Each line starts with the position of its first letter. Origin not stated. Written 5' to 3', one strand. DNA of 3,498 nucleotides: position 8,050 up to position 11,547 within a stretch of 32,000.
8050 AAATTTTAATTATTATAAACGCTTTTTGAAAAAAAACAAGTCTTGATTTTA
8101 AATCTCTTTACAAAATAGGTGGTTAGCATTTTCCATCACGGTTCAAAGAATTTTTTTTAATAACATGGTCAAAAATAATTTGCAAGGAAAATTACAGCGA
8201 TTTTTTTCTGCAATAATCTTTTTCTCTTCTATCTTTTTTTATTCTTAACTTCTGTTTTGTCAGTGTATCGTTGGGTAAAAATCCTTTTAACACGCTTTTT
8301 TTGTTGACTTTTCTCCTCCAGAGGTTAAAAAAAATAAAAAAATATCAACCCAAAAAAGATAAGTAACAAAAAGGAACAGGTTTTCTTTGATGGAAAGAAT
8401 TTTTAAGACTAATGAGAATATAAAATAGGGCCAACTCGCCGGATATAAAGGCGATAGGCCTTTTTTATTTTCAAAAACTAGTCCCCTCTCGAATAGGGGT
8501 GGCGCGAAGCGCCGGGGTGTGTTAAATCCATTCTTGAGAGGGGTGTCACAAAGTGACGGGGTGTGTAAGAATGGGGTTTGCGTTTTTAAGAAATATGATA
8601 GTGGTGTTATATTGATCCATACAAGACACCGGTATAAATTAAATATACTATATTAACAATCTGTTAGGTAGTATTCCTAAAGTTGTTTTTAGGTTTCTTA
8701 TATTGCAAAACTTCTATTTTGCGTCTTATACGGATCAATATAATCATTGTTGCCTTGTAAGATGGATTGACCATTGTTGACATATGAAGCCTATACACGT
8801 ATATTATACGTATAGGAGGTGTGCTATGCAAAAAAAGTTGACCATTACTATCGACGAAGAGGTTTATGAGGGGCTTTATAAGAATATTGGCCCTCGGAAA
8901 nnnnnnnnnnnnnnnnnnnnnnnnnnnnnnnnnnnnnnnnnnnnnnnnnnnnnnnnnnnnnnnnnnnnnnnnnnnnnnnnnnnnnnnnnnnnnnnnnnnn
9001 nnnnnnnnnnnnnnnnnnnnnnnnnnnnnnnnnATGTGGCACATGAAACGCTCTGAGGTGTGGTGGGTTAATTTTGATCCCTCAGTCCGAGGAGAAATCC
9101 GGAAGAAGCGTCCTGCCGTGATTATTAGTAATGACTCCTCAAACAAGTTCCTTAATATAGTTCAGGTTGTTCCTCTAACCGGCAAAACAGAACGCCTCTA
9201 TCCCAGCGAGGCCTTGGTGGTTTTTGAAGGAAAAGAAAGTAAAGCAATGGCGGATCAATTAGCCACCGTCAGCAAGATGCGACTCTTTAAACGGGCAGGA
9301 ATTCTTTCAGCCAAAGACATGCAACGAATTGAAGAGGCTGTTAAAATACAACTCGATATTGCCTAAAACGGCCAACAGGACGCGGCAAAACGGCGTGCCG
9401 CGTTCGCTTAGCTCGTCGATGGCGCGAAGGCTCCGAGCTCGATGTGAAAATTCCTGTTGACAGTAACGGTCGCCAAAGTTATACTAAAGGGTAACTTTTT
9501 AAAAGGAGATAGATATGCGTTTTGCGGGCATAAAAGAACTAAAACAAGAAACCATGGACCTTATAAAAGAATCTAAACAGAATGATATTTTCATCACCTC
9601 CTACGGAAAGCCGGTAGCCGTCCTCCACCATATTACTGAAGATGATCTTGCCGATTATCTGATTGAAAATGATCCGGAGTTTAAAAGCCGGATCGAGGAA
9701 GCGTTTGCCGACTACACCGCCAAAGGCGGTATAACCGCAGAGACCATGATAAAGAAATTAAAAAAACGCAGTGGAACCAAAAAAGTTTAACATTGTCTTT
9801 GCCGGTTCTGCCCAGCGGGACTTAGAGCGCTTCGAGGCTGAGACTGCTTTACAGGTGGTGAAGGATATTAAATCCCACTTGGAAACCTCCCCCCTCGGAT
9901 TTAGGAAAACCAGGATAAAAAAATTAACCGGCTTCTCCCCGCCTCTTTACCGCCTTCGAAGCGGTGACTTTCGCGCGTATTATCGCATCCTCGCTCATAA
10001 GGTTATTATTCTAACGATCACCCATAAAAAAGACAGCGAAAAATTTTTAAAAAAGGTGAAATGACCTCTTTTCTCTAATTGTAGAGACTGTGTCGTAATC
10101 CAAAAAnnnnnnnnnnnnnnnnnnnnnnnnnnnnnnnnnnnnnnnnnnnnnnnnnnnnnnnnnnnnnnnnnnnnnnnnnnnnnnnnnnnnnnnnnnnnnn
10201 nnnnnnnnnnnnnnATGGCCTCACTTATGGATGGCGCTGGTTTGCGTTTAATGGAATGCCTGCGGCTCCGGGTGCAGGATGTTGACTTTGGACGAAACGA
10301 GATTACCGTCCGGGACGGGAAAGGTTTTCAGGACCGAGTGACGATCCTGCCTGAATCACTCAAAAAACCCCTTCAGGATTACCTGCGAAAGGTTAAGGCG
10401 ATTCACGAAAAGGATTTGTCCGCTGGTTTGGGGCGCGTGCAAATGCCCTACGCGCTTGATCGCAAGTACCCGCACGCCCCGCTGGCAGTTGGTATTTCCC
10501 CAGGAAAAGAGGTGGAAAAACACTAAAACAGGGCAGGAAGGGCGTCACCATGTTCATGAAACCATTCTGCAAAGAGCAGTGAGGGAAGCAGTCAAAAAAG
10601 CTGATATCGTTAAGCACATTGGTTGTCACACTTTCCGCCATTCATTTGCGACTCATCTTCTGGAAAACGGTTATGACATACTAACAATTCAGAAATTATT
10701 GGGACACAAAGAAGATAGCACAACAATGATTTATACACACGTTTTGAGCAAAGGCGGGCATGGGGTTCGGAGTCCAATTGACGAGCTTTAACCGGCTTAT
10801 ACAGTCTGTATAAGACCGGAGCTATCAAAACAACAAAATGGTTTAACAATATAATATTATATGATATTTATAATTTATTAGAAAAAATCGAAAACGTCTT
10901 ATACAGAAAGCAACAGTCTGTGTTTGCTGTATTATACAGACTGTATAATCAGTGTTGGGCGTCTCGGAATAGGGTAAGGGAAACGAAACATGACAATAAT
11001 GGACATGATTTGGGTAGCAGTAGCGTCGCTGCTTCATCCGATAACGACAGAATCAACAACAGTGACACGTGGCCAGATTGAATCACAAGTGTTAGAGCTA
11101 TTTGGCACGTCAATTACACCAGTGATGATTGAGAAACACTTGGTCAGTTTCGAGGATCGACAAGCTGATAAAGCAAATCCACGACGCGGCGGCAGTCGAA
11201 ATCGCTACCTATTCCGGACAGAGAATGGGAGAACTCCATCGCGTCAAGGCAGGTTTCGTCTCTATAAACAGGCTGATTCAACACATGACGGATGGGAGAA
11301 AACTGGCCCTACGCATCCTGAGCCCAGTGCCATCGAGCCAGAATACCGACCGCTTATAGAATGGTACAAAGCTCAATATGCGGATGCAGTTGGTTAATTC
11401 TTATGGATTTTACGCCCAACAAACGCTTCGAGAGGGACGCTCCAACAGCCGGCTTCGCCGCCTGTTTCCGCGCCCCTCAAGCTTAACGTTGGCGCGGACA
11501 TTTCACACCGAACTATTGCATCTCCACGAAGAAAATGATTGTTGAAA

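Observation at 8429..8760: Composite ~250-330 bp module present twice, each time immediately upstream of accessory genes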

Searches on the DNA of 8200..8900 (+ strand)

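Call 19: search_rna_families(source=window, start=8200, end=8900, threshold=evalue, max_evalue=10)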
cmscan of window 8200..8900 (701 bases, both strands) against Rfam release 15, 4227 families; matches with E-value up to 10: 11.
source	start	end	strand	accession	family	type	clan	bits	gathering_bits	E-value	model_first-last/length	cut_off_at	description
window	8616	8678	+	RF02580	tsr31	Gene; sRNA;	-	22.5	50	0.37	1-70/70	no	S. aureus tsr31 small RNA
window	8297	8348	-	RF03956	mir-737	Gene; miRNA;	-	19.1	60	3.6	1-63/63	no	mir-737 microRNA precursor family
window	8606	8745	-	RF04246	MIR169_8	Gene; miRNA;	CL00098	19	107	0.93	1-137/137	no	MIR169_8 microRNA precursor family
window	8383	8419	+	RF00202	snoR66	Gene; snRNA; snoRNA; CD-box;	-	18.8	43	0.45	1-76/76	no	Small nucleolar RNA R66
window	8352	8403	+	RF01190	snR50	Gene; snRNA; snoRNA; CD-box;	-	17.4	45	8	1-89/89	no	Small nucleolar RNA snR50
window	8304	8348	-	RF02266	XIST_intron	Gene; lncRNA;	-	17.3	70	3.6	1-68/68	no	XIST 3' intron conserved motif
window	8292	8361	+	RF03956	mir-737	Gene; miRNA;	-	17.2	60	9.6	1-63/63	no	mir-737 microRNA precursor family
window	8590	8684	+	RF01712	Methylobacterium-1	Gene; sRNA;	-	15.6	40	5.1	1-103/103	no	Methylobacterium-1 RNA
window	8247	8377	+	RF02792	sRNA162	Gene; antisense;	-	14.7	78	6.6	1-190/190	no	Archaeal Small RNA 162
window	8298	8340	+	RF00736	mir-320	Gene; miRNA;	-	13.7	55.5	5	1-76/76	no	mir-320 microRNA precursor family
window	8329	8392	+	RF01675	CrcZ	Gene; sRNA;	-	8.2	95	9.5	1-398/398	no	Pseudomonas sRNA CrcZ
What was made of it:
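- On Rfam RNA families (for T and U): Only chance-level hits at E up to 10 in 8200-8900 (call 19).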

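Call 70: search_dna_similar(query=window:8285-8760:+, collection=plasmids, mode=distant, max_rows=8)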
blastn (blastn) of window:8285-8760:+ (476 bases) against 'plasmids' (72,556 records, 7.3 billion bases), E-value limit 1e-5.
No match.

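Call 71: search_dna_similar(query=window:8285-8760:+, collection=phages, mode=distant, max_rows=8)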
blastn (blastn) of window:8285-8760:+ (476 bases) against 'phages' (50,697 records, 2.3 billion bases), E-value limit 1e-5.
No match.
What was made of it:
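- Tried and rejected: BLAST of 8285-8760 against the plasmid and phage collections (calls 70, 71).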

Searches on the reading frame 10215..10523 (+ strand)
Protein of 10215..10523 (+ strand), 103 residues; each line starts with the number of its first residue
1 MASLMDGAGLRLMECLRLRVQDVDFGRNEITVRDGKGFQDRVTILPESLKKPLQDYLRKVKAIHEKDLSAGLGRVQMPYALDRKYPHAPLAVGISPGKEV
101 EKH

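Call 40: search_protein_families(library=ncbifam, proteins=[window:10215-10523:+], max_evalue=0.001)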
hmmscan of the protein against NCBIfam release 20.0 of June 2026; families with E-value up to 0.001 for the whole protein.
window:10215-10523:+ (103 aa): 8 families
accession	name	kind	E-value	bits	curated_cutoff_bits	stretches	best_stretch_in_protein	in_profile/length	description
TIGR02249.1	integrase_gron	subfamily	6.1e-33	114.5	265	1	1-90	121-210/315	integron integrase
NF011946.0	PRK15417.1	equivalog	5.7e-20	71.7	435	1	2-88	137-223/337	integron integrase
NF040815.2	recomb_XerA_Arch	equivalog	2e-10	40.7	220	1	3-61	119-176/263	site-specific tyrosine recombinase/integron integrase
NF002331.0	PRK01287.1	subfamily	4.1e-09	35.9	371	1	5-61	171-227/365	site-specific tyrosine recombinase XerC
TIGR02224.1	recomb_XerC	equivalog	2.2e-08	33.9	335.15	1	3-63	135-194/295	tyrosine recombinase XerC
NF001399.0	PRK00283.1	subfamily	2.8e-06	26.8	279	1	2-63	140-200/300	tyrosine recombinase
TIGR02225.1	recomb_XerD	equivalog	2.6e-05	23.7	329.6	1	3-64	131-191/290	site-specific tyrosine recombinase XerD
NF003462.0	PRK05084.1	equivalog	4.6e-05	22.3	267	1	2-59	201-257/360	tyrosine recombinase XerS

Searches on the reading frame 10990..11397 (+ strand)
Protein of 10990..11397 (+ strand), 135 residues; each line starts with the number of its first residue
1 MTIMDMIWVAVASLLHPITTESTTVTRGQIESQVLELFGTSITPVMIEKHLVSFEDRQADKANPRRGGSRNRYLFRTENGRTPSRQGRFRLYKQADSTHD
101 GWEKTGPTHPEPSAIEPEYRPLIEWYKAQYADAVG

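Call 20: search_protein_families(library=pfam, proteins=[window:10990-11397:+], max_evalue=0.01)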
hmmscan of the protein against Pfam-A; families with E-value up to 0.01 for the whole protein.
window:10990-11397:+ (135 aa): 0 families

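Call 40: search_protein_families(library=ncbifam, proteins=[window:10990-11397:+], max_evalue=0.001)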
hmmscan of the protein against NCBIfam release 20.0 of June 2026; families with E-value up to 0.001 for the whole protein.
window:10990-11397:+ (135 aa): 0 families
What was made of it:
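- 10990..11500 (+): A cassette: ORF 10990-11397 with no family match, followed by a canonical attC at about 11412-11495. No NCBIfam hit for the ORF (call 40).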
